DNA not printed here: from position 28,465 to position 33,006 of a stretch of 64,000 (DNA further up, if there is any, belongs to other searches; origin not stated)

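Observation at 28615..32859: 1414-aa protein combining class III nucleotide cyclase, degenerate cyclase, STAND-type NTPase and TPR array, directly upstream of the RiPP-like genes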

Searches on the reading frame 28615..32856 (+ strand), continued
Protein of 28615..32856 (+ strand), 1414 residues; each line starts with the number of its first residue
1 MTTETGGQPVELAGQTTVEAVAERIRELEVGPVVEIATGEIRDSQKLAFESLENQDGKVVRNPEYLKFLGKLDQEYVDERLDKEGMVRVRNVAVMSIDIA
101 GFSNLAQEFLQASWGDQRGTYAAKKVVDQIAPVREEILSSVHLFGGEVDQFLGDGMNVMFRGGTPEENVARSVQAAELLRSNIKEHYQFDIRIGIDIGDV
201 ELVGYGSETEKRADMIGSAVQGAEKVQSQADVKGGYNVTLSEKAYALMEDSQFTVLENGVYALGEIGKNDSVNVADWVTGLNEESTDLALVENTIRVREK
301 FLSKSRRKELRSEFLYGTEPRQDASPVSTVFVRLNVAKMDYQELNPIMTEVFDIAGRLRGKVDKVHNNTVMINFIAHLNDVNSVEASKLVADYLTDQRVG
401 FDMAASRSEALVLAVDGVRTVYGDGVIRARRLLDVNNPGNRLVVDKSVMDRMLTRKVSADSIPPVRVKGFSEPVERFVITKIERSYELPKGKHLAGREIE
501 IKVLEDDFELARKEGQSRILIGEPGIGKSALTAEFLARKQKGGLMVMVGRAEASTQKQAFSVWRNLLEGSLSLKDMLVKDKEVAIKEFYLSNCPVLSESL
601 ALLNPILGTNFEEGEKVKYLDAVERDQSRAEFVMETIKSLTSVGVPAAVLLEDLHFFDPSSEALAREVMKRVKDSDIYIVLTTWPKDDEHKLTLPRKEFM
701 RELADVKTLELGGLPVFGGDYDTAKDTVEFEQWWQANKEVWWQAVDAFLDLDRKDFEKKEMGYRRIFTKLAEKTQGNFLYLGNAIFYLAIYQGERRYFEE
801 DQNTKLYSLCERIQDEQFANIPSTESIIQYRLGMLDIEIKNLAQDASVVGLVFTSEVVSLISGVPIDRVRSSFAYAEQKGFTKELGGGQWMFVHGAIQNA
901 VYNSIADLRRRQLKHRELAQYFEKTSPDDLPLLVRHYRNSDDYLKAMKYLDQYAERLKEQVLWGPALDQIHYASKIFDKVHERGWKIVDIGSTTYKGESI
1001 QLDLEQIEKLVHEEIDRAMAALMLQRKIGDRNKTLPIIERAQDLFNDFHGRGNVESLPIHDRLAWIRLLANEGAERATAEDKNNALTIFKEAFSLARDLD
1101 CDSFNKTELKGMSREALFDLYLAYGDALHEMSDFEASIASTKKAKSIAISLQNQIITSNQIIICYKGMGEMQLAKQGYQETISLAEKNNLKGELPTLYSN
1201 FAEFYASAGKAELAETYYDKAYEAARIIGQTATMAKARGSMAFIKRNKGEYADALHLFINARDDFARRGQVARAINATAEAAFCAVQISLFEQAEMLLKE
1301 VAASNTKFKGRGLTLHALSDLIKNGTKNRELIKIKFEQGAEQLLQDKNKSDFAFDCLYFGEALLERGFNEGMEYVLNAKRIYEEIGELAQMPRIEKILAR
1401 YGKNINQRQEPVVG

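Call 26: search_protein_families(library=pfam, proteins=[L004:9797-14167:+, L004:14449-15819:-, L004:16080-17390:+, L004:7389-9173:+, L004:5628-6668:+, L004:9232-9708:+, L004:4837-5376:+, P0003], max_evalue=0.01)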
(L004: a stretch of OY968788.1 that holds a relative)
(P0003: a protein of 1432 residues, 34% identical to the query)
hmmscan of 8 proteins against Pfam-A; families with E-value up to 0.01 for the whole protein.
L004:9797-14167:+ (1457 aa): 15 families
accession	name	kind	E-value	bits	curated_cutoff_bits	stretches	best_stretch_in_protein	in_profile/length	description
PF13424.12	TPR_12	-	5.3e-19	68.6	30.1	2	1206-1275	4-75/77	Tetratricopeptide repeat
PF13191.12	AAA_16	-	3.4e-15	57.4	32.6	1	516-700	1-161/167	AAA ATPase domain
PF00515.34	TPR_1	-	1.3e-07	31.6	27.8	0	1174-1195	7-28/34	Tetratricopeptide repeat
PF13374.12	TPR_10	-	8.6e-07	29.2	27.5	0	1247-1278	4-35/42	Tetratricopeptide repeat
PF17874.7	TPR_MalT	-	1.2e-06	28.5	45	1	1215-1352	90-229/336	MalT-like TPR region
PF07719.23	TPR_2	-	2.7e-06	27.5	27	0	1168-1195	1-28/34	Tetratricopeptide repeat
PF13428.12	TPR_14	-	3.2e-06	27.7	23.5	0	1210-1235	6-31/44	Tetratricopeptide repeat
PF13176.12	TPR_7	-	0.00011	22.4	27.9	0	1214-1241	8-35/36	Tetratricopeptide repeat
PF25199.1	nSTAND_NTPase5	-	0.00052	20.3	34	1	508-570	10-74/145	Novel STAND NTPase 5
PF14559.12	TPR_19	-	0.00057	20.6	25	1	1297-1353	3-53/68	Tetratricopeptide repeat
PF24885.1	TPR_NPHP3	-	0.001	19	100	0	1215-1304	109-202/239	Nephrocystin-3 TPR domain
PF00211.25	Guanylate_cyc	-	0.0017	18.4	21.9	0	102-267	9-162/183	Adenylate and Guanylate cyclase catalytic domain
PF13401.12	AAA_22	-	0.0026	18.5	27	0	538-580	5-45/130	AAA domain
PF14516.12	AAA_35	-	0.0093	15.2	27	0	526-570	19-63/331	AAA-like domain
PF06745.19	ATPase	-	0.0094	15.8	26.6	0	536-569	17-51/231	KaiC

L004:14449-15819:- (456 aa): 0 families

L004:16080-17390:+ (437 aa): 5 families
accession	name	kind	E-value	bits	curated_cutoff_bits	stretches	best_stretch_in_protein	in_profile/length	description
PF22599.2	SecDF_P1_head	-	3.1e-28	98.4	27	1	146-247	17-114/114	SecDF, P1 head subdomain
PF21760.3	SecD_1st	-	1.6e-21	76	27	1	71-125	4-57/60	Protein translocase subunit SecDF, P1 domain, N-terminal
PF02355.23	SecD_SecF_C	-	8.9e-15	55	20.5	1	251-418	15-185/189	Protein export membrane protein SecD/SecF, C-terminal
PF03176.21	MMPL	-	6.9e-08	32.2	20.5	1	270-431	146-319/333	MMPL family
PF07549.19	Sec_GG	-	0.0018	18.2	20.3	1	37-55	7-25/28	SecD/SecF GG Motif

L004:7389-9173:+ (595 aa): 5 families
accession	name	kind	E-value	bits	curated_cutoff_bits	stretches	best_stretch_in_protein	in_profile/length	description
PF00005.33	ABC_tran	-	5.9e-33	114.8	25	1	371-519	2-137/137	ABC transporter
PF00664.28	ABC_membrane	-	1.7e-29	103.8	28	1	18-300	1-272/274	ABC transporter transmembrane region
PF02463.25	SMC_N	-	4.1e-10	39.9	40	1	380-563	24-213/220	RecF/RecN/SMC N terminal domain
PF13401.12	AAA_22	-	4.8e-05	24.1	27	1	381-522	6-97/130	AAA domain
PF13304.12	AAA_21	-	0.0017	19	27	0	383-419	2-36/304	AAA domain, putative AbiEii toxin, Type IV TA system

L004:5628-6668:+ (347 aa): 0 families

L004:9232-9708:+ (159 aa): 1 family
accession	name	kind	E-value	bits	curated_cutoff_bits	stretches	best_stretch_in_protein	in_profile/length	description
PF20329.3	DUF6624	-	3.9e-17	62.7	27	1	13-155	10-162/173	Family of unknown function (DUF6624)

L004:4837-5376:+ (180 aa): 2 families
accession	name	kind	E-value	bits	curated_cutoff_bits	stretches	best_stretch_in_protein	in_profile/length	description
PF00542.24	Ribosomal_L12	-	7.3e-29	100.3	25.9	1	115-180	2-67/67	Ribosomal protein L7/L12 C-terminal domain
PF16320.10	Ribosomal_L12_N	-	9.4e-18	64.1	25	1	61-105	3-47/48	Ribosomal protein L7/L12 dimerisation domain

P0003 (1432 aa): 11 families
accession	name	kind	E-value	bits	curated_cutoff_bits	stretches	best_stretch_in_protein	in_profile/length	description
PF13191.12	AAA_16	-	3.1e-16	60.8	32.6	1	513-703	2-166/167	AAA ATPase domain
PF13424.12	TPR_12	-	1.3e-15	57.8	30.1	2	1213-1284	3-76/77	Tetratricopeptide repeat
PF17874.7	TPR_MalT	-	1.4e-08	34.8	45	1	1214-1285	41-112/336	MalT-like TPR region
PF07719.23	TPR_2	-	2.4e-08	33.9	27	1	1253-1283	1-31/34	Tetratricopeptide repeat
PF13374.12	TPR_10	-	3.5e-07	30.5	27.5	0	1258-1284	7-33/42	Tetratricopeptide repeat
PF00515.34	TPR_1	-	2.9e-05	24.1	27.8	1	1253-1280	1-28/34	Tetratricopeptide repeat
PF14559.12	TPR_19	-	0.0011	19.7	25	0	1266-1320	4-52/68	Tetratricopeptide repeat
PF25063.1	ARM_TT21_C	-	0.0015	18.9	35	1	1113-1283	2-159/209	Tetratricopeptide repeat protein 21 C-terminal ARM domain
PF13401.12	AAA_22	-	0.0018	19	27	0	538-596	9-64/130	AAA domain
PF01637.24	ATPase_2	-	0.0038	17.5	33.2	0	516-566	4-52/225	ATPase domain predominantly from Archaea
PF19742.4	DUF6231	-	0.0095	17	35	0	1311-1386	45-121/145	Family of unknown function (DUF6231)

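Call 47: find_related_loci(query=A1, collection=metagenome_contigs, flank=8000)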
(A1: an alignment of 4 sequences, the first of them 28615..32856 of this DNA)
Query A1 (1414 aa) in metagenome_contigs; peptide patterns used: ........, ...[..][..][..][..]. (x = any residue, [..] = any of these).
221 stretches matched a pattern; 5 encode a relative of the query (tblastn E <= 1e-3); 5 distinct loci.
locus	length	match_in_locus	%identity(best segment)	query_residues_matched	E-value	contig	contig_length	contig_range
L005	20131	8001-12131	35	56-1400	0e+0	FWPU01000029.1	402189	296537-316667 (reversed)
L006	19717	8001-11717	31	124-1383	1e-156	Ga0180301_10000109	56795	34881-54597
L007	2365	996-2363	41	26-482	4e-86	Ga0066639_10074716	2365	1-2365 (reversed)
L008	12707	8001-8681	24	490-684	6e-5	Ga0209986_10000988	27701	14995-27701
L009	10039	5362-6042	24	490-684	5e-5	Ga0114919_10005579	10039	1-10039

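Call 52: search_protein_families(library=pfam, proteins=[L005:7860-12149:+, L005:12215-13672:-, L005:13888-14988:+, L005:15606-16928:+, L005:6756-7724:+, L006:7596-11774:+, L006:12121-13038:-, L006:13181-14266:+, L006:14345-15697:+, L006:6339-7478:+], max_evalue=0.001)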
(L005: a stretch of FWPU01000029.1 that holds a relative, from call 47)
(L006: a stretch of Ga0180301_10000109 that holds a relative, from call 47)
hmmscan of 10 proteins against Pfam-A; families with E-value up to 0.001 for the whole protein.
L005:7860-12149:+ (1430 aa): 4 families
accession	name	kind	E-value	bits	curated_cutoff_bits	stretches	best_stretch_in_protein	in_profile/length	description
PF13191.12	AAA_16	-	4.2e-17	63.6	32.6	1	496-679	1-160/167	AAA ATPase domain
PF13424.12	TPR_12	-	1.2e-11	45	30.1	1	1182-1249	8-76/77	Tetratricopeptide repeat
PF17874.7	TPR_MalT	-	7e-07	29.3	45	1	1223-1299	45-121/336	MalT-like TPR region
PF13176.12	TPR_7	-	0.0003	21.1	27.9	0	1185-1213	6-34/36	Tetratricopeptide repeat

L005:12215-13672:- (485 aa): 0 families

L005:13888-14988:+ (367 aa): 3 families
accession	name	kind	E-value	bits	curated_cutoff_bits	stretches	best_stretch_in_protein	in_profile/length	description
PF00483.29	NTP_transferase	-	2.9e-30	106.1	21.2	1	10-289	2-242/245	Nucleotidyl transferase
PF22640.1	ManC_GMP_beta-helix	-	3.3e-09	37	27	1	297-352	1-54/55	MannoseP isomerase/GMP-like beta-helix domain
PF12804.13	NTP_transf_3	-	0.00013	22.6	27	1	10-117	1-95/160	MobA-like NTP transferase domain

L005:15606-16928:+ (441 aa): 5 families
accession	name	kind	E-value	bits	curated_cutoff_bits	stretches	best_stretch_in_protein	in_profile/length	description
PF22599.2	SecDF_P1_head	-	2.6e-27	95.4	27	1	148-248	18-114/114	SecDF, P1 head subdomain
PF21760.3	SecD_1st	-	2e-22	78.8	27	1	71-124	4-56/60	Protein translocase subunit SecDF, P1 domain, N-terminal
PF02355.23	SecD_SecF_C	-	1.3e-14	54.5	20.5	1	251-420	14-186/189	Protein export membrane protein SecD/SecF, C-terminal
PF03176.21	MMPL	-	1.7e-05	24.4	20.5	1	267-411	142-293/333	MMPL family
PF00873.25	ACR_tran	-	0.00042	18.6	28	1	266-414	332-483/1021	AcrB/AcrD/AcrF family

L005:6756-7724:+ (323 aa): 7 families
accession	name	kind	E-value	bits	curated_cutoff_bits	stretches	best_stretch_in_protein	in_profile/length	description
PF13240.11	Zn_Ribbon_1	-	3.4e-08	33.5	25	1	76-98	2-23/23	zinc-ribbon domain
PF13248.11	Zn_ribbon_3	-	5.4e-07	29.3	27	1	76-96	5-24/26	zinc-ribbon domain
PF12773.13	DZR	-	1.1e-06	29.1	27.3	1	76-130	1-44/45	Double zinc ribbon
PF24460.1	DUF7575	-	5.6e-05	22.9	28.5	1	75-98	5-27/28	Domain of unknown function (DUF7575)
PF18912.6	DZR_2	-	0.00017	21.8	27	0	69-113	17-55/56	Double zinc ribbon domain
PF24463.1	DUF7577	-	0.00021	21.3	28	1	75-99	4-27/27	Domain of unknown function (DUF7577)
PF10947.13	DUF2628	-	0.00084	20.2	23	0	190-264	19-86/93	Protein of unknown function (DUF2628)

L006:7596-11774:+ (1393 aa): 12 families
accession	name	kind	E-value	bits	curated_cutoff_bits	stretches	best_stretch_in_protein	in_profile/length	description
PF13424.12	TPR_12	-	4.8e-13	49.5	30.1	1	1190-1255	6-73/77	Tetratricopeptide repeat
PF07719.23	TPR_2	-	7.5e-13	48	27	0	1189-1216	3-30/34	Tetratricopeptide repeat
PF13191.12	AAA_16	-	1.5e-12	48.8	32.6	1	480-667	2-167/167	AAA ATPase domain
PF13181.12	TPR_8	-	5.3e-12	45.3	25.7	0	1189-1217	3-31/34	Tetratricopeptide repeat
PF00515.34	TPR_1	-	1.2e-08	34.9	27.8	0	1190-1215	4-29/34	Tetratricopeptide repeat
PF13428.12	TPR_14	-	1.1e-07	32.2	23.5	0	1190-1218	4-32/44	Tetratricopeptide repeat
PF14559.12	TPR_19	-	2.3e-05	25.1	25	0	1240-1296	4-54/68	Tetratricopeptide repeat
PF13432.12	TPR_16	-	9.6e-05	23.2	32.7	0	1187-1217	31-61/65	Tetratricopeptide repeat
PF17874.7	TPR_MalT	-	0.00012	22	45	1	1190-1261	43-114/336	MalT-like TPR region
PF13176.12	TPR_7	-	0.00017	21.9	27.9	0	1191-1221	3-33/36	Tetratricopeptide repeat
PF13174.12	TPR_6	-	0.00024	22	26.3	0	1276-1293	9-26/33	Tetratricopeptide repeat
PF13401.12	AAA_22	-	0.00072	20.3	27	0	500-644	3-97/130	AAA domain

L006:12121-13038:- (305 aa): 0 families

L006:13181-14266:+ (362 aa): 4 families
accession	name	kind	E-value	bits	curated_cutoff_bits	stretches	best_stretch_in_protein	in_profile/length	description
PF00483.29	NTP_transferase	-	7.4e-39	134.2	21.2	1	6-288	2-241/245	Nucleotidyl transferase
PF22640.1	ManC_GMP_beta-helix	-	9.3e-10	38.7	27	1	301-352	5-54/55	MannoseP isomerase/GMP-like beta-helix domain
PF12804.13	NTP_transf_3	-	2e-08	35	27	1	6-109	1-91/160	MobA-like NTP transferase domain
PF01128.25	IspD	-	0.00092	19.5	27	0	5-94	2-85/221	2-C-methyl-D-erythritol 4-phosphate cytidylyltransferase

L006:14345-15697:+ (451 aa): 6 families
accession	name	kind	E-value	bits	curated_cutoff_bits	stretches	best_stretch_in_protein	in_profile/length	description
PF22599.2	SecDF_P1_head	-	1.4e-27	96.3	27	1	149-249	18-114/114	SecDF, P1 head subdomain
PF21760.3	SecD_1st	-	2.4e-21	75.4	27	1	71-126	3-57/60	Protein translocase subunit SecDF, P1 domain, N-terminal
PF02355.23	SecD_SecF_C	-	1.2e-13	51.4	20.5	1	251-411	13-176/189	Protein export membrane protein SecD/SecF, C-terminal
PF03176.21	MMPL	-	2.7e-08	33.6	20.5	1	272-424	146-305/333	MMPL family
PF00873.25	ACR_tran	-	0.0004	18.7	28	1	266-418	328-486/1021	AcrB/AcrD/AcrF family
PF07549.19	Sec_GG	-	0.00076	19.4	20.3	0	37-56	6-25/28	SecD/SecF GG Motif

L006:6339-7478:+ (380 aa): 1 family
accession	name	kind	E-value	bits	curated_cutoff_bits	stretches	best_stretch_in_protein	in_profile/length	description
PF01702.25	TGT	-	2.5e-92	310.1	26.3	1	33-379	2-355/357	Queuine tRNA-ribosyltransferase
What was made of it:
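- Closest known: MalT and PH0952. Same: Relatives match TPR_MalT (calls 26, 52).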
